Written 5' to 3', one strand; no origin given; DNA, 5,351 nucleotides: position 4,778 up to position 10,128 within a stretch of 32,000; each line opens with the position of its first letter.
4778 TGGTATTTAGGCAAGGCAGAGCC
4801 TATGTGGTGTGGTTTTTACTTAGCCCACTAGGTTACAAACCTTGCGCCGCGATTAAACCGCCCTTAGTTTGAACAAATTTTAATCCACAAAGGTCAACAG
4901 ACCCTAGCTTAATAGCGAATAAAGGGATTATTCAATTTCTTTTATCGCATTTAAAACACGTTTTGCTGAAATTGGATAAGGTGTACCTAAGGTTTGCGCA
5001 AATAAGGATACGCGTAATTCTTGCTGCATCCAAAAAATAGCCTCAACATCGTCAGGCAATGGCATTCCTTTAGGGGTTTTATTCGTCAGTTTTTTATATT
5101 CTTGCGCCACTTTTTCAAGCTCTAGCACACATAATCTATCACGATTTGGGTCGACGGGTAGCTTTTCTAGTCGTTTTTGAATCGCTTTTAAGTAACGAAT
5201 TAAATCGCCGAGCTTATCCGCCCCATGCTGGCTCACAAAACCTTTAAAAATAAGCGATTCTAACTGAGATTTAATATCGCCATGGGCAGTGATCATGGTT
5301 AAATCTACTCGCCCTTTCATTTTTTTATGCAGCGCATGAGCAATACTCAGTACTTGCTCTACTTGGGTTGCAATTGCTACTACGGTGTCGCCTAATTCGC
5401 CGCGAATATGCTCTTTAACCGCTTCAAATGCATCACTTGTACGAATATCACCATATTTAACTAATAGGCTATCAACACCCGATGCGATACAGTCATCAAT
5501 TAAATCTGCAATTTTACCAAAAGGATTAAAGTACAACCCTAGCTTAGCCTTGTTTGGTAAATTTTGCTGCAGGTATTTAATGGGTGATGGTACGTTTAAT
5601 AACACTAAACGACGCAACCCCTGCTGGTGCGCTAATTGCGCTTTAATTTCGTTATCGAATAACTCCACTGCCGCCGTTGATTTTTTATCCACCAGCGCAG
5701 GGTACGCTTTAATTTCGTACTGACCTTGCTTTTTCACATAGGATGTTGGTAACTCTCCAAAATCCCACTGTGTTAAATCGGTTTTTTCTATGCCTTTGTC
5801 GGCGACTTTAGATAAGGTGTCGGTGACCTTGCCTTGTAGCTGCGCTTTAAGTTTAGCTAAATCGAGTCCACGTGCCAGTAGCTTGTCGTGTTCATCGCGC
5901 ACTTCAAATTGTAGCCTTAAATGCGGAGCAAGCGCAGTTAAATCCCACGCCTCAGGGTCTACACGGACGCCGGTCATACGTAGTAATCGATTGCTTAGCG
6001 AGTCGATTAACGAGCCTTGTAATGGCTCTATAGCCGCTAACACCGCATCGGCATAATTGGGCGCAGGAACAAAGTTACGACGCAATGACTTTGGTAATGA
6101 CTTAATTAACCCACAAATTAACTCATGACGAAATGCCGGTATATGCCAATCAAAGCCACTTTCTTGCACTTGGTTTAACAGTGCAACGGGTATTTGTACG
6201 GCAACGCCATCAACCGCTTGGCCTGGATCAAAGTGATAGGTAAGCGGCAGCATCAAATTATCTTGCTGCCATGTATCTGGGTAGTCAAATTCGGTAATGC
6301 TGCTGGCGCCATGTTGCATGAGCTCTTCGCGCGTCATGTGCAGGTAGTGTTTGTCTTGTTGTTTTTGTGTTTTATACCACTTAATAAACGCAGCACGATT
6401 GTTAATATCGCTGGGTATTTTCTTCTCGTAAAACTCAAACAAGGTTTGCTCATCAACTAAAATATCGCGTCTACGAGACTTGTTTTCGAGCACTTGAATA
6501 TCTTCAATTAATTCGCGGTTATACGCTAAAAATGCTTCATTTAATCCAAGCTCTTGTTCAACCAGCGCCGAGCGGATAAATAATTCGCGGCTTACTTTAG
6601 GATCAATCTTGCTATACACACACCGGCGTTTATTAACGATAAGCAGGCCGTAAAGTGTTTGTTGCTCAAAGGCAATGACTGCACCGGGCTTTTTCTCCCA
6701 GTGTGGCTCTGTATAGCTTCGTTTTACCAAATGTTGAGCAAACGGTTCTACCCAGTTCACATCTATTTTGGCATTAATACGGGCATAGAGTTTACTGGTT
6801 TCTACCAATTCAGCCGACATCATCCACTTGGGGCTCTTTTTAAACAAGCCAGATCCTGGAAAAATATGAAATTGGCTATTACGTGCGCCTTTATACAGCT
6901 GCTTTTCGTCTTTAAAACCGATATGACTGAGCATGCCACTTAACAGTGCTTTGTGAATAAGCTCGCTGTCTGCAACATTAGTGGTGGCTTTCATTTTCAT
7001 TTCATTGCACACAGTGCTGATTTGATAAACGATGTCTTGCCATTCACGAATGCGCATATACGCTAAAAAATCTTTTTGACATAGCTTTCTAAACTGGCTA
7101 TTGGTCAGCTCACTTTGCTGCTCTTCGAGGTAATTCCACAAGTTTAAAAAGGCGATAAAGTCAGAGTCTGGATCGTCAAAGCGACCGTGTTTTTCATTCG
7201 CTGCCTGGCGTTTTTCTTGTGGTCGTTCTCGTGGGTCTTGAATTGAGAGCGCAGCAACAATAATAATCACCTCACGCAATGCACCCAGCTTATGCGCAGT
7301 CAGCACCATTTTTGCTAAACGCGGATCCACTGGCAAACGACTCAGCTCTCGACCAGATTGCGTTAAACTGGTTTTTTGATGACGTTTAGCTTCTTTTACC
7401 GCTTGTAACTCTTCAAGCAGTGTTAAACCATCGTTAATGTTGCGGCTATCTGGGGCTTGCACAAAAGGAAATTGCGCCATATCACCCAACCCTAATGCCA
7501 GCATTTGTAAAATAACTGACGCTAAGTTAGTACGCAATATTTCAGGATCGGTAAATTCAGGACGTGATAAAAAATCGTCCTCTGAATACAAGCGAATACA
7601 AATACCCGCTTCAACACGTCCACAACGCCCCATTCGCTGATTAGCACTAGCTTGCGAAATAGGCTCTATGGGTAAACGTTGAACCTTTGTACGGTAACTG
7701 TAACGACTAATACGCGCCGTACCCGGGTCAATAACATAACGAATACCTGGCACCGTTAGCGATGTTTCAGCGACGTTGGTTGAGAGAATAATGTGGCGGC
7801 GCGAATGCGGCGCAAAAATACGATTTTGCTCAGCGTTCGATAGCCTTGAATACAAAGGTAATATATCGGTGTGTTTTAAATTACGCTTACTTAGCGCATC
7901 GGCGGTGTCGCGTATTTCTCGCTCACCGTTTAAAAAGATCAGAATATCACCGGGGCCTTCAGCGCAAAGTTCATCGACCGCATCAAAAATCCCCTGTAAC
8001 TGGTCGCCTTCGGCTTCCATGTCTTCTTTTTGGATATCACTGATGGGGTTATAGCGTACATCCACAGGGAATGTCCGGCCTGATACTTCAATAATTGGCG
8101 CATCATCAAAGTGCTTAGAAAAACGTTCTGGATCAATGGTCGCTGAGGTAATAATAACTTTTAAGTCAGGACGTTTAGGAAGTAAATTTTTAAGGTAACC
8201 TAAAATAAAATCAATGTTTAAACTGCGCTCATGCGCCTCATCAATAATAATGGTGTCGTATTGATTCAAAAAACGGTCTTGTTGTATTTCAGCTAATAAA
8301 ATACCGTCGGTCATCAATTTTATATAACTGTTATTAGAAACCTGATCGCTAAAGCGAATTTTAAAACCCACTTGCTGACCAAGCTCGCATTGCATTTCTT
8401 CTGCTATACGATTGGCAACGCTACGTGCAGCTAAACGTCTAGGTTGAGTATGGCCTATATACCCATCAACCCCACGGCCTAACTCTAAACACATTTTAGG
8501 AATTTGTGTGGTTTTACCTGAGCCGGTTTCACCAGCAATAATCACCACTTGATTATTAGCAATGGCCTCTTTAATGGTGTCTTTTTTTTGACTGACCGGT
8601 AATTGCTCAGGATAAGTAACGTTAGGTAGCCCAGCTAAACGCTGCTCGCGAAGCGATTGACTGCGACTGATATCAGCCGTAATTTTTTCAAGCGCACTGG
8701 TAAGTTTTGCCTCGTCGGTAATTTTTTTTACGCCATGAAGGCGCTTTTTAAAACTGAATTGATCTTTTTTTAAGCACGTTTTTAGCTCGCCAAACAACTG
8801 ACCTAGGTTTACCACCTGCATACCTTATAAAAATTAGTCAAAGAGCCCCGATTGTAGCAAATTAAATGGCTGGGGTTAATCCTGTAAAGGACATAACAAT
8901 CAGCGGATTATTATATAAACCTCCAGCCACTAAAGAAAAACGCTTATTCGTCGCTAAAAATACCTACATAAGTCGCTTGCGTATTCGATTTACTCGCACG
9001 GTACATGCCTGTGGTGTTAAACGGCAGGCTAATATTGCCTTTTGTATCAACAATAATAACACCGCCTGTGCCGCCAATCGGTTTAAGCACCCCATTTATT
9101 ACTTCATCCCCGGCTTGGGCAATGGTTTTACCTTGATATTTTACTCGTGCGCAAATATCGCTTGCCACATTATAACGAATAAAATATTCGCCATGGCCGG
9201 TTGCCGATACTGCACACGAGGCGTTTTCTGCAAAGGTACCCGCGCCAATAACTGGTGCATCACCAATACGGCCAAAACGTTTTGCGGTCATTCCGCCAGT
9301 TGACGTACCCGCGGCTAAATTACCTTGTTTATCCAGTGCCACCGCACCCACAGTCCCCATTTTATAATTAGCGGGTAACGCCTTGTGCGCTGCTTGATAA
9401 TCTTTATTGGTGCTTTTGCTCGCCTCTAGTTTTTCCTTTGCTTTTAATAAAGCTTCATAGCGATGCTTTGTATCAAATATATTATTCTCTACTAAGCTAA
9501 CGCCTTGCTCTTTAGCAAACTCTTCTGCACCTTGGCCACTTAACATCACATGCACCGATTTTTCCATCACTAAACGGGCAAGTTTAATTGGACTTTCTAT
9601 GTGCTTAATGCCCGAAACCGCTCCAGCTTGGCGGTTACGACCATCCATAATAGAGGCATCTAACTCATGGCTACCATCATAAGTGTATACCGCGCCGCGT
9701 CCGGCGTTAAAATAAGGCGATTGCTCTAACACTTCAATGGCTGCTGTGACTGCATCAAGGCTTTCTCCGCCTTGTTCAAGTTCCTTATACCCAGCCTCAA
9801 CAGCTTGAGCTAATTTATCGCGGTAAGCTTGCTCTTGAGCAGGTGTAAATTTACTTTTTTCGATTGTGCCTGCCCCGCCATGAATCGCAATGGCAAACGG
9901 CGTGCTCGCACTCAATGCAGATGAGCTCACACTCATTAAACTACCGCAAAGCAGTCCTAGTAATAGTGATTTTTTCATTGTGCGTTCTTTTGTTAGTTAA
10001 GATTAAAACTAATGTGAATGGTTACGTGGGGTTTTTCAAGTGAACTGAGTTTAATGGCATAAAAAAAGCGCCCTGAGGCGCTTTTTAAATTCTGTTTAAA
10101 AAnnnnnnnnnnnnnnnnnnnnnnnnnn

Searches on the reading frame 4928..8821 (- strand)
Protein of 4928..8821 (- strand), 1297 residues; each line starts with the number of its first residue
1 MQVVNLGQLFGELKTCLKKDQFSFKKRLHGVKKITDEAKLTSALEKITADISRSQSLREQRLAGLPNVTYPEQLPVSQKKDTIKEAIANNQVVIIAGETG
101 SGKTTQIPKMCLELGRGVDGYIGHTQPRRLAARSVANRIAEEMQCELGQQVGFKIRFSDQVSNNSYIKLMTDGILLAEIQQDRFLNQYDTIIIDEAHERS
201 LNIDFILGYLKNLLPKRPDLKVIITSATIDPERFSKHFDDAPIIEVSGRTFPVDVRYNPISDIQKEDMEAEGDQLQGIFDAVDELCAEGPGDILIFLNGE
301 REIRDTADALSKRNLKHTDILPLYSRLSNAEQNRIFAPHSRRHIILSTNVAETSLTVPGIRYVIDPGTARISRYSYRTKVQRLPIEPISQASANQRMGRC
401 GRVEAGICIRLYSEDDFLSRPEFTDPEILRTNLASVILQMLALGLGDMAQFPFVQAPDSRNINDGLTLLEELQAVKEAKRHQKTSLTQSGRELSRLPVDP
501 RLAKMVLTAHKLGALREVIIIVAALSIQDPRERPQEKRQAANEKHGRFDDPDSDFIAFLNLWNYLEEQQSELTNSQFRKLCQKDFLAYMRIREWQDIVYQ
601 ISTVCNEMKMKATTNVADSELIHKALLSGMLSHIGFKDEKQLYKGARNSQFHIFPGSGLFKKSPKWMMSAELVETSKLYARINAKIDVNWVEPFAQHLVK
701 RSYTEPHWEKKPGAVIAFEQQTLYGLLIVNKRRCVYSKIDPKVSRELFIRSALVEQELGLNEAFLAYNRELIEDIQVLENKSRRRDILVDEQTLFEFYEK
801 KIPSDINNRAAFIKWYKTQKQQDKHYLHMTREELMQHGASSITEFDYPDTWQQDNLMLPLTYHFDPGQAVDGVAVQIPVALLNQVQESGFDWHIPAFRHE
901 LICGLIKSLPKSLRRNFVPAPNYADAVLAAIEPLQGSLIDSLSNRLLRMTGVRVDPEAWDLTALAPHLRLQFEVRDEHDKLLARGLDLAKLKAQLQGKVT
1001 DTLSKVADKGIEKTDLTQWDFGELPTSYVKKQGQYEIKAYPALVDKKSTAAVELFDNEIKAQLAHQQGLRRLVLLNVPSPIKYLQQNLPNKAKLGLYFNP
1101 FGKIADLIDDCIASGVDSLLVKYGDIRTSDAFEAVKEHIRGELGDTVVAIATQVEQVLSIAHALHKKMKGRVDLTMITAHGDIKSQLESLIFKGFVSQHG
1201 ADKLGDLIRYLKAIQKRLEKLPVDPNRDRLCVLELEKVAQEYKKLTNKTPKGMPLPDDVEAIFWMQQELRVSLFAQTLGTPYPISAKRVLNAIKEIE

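Call 71: search_protein_families(library=pfam, proteins=[window:4928-8821:-], max_evalue=0.001)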
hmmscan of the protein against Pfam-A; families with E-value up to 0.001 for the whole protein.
window:4928-8821:- (1297 aa): 8 families
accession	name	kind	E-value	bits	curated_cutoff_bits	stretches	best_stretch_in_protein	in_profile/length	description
PF11898.13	DUF3418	-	1.5e-215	717.7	25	1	711-1294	1-581/582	Domain of unknown function (DUF3418)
PF07717.22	OB_NTP_bind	-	1.3e-15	57.7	29.5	1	622-697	1-82/83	Oligonucleotide/oligosaccharide-binding (OB)-fold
PF00271.37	Helicase_C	-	2.9e-13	50.5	23.5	1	281-403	5-109/110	Helicase conserved C-terminal domain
PF21010.2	HA2_C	-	2.3e-10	41.3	21.3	1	499-557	1-76/77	Helicase associated domain (HA2), ratchet-like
PF00270.35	DEAD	-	1.3e-08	35.3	26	1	81-230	6-161/167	DEAD/DEAH box helicase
PF13245.12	AAA_19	-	3.4e-05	24.5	25.1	1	85-199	6-102/134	AAA domain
PF20720.3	nSTAND3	-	0.00041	20.5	27.2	0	81-114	8-41/155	Novel STAND NTPase 3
PF13401.12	AAA_22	-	0.00052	20.8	27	0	90-223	5-119/130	AAA domain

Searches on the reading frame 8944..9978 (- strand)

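Call 71: search_protein_families(library=pfam, proteins=[window:8944-9978:-], max_evalue=0.001)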
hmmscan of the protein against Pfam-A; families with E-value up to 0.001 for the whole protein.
window:8944-9978:- (344 aa): 1 family
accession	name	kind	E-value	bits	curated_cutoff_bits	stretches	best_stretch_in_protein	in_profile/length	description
PF01112.23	Asparaginase_2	-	2.3e-115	385.4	27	1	29-339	2-307/309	Asparaginase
